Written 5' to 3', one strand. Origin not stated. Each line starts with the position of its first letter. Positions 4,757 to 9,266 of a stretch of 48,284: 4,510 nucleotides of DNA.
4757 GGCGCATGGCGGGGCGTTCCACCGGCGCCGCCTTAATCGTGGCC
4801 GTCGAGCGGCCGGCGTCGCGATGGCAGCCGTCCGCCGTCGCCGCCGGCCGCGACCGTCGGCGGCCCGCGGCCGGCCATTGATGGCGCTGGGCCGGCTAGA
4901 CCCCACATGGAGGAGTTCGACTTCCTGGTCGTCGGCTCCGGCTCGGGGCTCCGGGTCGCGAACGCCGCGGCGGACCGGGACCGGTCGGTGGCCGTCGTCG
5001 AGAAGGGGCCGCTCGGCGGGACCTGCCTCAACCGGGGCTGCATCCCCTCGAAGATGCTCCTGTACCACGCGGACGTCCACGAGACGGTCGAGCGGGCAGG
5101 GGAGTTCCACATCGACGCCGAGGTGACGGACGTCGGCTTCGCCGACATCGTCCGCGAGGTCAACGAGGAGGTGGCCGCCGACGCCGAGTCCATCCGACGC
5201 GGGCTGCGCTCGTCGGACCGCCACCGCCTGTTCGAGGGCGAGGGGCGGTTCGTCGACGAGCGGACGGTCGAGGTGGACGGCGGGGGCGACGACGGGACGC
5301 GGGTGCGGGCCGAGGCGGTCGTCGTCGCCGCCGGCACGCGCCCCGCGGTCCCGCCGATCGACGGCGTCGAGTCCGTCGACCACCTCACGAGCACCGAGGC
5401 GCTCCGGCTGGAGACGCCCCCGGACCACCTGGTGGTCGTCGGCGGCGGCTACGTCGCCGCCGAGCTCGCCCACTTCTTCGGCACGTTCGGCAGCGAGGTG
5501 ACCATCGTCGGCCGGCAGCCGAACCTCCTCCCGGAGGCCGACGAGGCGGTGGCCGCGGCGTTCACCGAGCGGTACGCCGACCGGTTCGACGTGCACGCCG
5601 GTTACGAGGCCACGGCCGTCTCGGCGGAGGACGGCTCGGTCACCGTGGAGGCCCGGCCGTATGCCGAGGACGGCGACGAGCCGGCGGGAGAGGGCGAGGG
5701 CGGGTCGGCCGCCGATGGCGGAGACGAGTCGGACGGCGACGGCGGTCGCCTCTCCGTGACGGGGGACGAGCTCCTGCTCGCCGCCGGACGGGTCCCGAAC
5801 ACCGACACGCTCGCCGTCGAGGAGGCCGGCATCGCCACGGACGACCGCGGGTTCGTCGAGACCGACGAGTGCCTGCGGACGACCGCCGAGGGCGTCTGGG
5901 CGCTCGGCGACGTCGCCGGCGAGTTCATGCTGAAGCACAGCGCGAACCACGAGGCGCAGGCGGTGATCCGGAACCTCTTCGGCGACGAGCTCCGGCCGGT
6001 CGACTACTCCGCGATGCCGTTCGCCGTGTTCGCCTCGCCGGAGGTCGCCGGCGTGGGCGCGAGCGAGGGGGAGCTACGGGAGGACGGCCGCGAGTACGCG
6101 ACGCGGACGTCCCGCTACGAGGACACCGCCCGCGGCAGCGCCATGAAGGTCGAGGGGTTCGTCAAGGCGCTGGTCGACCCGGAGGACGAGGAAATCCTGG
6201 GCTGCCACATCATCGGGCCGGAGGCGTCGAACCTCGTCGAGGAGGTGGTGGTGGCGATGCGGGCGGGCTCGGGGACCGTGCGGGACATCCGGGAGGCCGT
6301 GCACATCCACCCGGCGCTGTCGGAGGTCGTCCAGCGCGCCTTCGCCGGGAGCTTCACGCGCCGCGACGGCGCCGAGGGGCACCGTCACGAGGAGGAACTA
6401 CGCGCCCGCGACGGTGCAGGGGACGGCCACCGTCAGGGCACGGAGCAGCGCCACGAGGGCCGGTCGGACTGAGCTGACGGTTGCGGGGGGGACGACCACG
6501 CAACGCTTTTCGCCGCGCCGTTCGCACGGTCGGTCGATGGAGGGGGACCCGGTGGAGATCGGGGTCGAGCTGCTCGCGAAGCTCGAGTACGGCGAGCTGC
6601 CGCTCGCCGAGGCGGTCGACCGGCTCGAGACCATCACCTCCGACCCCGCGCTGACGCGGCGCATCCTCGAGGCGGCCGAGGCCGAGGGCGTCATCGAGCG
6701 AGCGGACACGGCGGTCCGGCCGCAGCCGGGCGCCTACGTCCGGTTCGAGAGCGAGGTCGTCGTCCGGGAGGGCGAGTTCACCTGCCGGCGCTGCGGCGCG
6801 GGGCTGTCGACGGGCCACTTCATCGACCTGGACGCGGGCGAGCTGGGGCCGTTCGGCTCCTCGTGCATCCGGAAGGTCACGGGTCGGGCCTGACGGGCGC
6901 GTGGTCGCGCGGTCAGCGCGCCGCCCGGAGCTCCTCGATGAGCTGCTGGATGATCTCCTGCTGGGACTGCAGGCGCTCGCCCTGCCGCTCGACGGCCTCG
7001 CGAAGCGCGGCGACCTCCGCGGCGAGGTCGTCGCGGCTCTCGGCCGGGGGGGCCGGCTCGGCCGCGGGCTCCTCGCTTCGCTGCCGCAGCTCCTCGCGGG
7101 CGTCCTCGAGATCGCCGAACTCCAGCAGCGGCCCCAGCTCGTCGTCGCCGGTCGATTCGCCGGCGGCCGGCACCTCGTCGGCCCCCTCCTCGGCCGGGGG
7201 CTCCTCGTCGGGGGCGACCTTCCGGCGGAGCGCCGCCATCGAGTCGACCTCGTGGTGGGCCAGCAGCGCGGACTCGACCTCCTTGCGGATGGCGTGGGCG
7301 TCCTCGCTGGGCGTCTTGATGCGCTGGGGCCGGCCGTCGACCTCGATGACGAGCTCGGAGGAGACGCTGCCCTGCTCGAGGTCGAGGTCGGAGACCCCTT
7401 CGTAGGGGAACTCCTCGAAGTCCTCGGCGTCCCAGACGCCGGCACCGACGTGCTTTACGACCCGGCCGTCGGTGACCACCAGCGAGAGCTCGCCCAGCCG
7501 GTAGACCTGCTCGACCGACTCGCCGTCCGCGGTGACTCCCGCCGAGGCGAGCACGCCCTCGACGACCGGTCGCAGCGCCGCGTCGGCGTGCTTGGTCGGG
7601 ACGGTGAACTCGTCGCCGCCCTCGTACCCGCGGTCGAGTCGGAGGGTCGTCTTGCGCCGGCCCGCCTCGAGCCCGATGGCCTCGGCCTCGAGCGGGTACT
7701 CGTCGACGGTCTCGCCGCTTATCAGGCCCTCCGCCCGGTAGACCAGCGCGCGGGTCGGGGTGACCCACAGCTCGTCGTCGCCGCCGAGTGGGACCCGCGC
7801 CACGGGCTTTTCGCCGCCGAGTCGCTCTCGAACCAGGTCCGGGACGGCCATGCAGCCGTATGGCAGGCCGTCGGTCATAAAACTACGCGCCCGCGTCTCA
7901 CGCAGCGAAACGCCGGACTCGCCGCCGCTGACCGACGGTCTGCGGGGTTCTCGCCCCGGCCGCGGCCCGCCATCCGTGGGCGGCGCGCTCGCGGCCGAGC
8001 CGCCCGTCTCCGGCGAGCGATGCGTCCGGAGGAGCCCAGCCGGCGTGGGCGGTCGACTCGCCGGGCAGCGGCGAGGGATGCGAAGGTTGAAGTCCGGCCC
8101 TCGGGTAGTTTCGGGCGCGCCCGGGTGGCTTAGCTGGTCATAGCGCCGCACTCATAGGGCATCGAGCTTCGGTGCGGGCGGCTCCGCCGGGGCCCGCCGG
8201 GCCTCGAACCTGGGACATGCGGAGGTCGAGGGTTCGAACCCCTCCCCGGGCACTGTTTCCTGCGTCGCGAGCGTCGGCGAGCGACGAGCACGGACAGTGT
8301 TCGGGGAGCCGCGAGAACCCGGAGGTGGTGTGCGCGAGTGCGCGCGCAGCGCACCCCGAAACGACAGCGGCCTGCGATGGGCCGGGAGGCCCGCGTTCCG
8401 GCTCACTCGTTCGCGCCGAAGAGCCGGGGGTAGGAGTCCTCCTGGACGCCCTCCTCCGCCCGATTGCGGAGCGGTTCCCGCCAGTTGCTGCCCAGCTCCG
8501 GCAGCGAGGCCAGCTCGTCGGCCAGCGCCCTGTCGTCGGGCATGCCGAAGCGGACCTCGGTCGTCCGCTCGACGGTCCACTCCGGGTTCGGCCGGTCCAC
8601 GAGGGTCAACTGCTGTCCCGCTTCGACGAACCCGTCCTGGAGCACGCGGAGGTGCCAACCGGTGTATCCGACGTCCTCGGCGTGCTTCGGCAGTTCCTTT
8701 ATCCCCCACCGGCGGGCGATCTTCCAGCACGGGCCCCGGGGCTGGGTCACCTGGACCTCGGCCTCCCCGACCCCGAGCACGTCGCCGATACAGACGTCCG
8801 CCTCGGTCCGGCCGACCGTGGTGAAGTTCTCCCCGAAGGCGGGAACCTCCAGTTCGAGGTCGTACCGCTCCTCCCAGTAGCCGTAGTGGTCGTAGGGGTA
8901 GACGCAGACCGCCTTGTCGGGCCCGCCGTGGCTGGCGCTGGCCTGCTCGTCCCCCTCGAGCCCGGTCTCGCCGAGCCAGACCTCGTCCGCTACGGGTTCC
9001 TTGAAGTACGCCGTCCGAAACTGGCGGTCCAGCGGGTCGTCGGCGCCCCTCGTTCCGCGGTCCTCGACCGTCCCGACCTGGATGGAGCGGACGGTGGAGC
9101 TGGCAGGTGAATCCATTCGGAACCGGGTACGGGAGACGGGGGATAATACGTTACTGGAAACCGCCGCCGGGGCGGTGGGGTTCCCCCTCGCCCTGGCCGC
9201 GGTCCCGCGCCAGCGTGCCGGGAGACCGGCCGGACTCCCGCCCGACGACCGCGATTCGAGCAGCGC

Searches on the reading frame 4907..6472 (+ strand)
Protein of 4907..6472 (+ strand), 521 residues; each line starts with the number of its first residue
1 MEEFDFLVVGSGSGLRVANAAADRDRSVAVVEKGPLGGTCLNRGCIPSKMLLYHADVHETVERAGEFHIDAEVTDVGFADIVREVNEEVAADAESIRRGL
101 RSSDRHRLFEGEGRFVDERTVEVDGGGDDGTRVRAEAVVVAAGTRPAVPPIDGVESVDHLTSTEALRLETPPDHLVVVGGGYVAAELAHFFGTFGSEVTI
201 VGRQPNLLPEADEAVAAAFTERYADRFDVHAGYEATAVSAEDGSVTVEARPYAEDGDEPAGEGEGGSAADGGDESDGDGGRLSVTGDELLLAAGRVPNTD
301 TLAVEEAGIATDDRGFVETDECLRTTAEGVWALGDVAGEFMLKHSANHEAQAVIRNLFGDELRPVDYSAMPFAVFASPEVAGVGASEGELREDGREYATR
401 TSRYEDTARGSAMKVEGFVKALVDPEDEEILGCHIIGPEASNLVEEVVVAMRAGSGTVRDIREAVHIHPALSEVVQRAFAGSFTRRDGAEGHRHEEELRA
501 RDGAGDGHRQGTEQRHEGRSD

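Call 28: search_protein_families(library=pfam, proteins=[window:4907-6472:+])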
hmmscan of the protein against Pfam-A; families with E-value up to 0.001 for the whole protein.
window:4907-6472:+ (521 aa): 5 families
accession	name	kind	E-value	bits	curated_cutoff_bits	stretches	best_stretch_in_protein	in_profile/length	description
PF07992.20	Pyr_redox_2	-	2.4e-52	178.6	26.1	1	5-350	2-291/291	Pyridine nucleotide-disulphide oxidoreductase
PF02852.28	Pyr_redox_dim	-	7.8e-26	90.9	25.3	1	370-478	1-109/110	Pyridine nucleotide-disulphide oxidoreductase, dimerisation domain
PF00070.33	Pyr_redox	-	4.4e-17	62.8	22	1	174-248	1-78/82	Pyridine nucleotide-disulphide oxidoreductase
PF13738.12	Pyr_redox_3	-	2.7e-06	27.3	30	1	132-248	122-248/305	Pyridine nucleotide-disulphide oxidoreductase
PF13434.12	Lys_Orn_oxgnase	-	2e-05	24.4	21.3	1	121-227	134-246/339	L-lysine 6-monooxygenase/L-ornithine 5-monooxygenase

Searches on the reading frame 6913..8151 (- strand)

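Call 28: search_protein_families(library=pfam, proteins=[window:6913-8151:-])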
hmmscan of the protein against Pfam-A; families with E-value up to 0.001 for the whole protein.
window:6913-8151:- (412 aa): 1 family
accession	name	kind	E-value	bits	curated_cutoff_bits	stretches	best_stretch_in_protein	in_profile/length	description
PF23428.2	DUF7115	-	2.6e-43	146.7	27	1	101-207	1-107/108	Domain of unknown function (DUF7115)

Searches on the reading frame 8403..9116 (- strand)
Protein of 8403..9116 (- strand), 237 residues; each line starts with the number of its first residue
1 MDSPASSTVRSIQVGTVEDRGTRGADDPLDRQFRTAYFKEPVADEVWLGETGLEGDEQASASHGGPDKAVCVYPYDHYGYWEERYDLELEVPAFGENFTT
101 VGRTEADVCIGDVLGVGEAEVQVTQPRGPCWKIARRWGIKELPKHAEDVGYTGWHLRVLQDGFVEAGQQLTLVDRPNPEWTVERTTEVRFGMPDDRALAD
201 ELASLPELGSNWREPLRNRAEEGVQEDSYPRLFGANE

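Call 28: search_protein_families(library=pfam, proteins=[window:8403-9116:-])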
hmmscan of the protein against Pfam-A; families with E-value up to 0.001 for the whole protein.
window:8403-9116:- (237 aa): 2 families
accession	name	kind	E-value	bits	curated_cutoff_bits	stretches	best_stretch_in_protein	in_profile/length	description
PF03473.23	MOSC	-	3.7e-32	111.3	22.7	1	62-170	4-119/120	MOSC domain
PF03475.19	YiiM_3-alpha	-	5.3e-08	33.1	22.7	1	180-219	1-40/44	YiiM-like, 3-alpha helix domain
